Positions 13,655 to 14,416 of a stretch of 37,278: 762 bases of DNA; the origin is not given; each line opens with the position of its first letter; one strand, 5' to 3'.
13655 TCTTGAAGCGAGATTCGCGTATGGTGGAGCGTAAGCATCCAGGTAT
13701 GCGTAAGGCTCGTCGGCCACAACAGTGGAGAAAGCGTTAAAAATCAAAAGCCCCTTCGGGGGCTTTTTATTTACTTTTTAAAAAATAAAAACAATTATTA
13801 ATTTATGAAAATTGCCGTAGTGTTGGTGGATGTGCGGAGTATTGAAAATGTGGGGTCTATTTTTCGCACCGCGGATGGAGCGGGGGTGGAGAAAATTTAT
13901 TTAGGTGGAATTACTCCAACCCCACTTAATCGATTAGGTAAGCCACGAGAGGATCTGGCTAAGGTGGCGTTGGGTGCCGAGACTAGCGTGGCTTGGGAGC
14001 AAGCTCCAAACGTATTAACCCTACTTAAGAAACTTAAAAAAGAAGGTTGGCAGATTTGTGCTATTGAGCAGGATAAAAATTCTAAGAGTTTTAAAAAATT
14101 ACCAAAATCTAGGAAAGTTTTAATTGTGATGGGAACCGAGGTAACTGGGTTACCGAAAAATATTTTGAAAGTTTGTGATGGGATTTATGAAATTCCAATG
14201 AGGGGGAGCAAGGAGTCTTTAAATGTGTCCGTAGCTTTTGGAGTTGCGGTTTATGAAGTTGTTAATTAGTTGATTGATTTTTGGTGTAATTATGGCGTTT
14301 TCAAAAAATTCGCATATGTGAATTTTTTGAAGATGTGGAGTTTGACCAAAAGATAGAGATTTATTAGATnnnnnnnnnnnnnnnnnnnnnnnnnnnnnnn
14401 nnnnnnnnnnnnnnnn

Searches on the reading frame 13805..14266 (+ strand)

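Call 85: search_protein_families(library=pfam, proteins=[window:13805-14266:+], max_evalue=0.0001)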
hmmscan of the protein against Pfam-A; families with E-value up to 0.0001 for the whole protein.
window:13805-14266:+ (154 aa): 1 family
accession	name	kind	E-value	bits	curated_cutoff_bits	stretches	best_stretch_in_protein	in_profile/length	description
PF00588.24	SpoU_methylase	-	1.2e-32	113.3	29.7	1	3-150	2-142/142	SpoU rRNA Methylase family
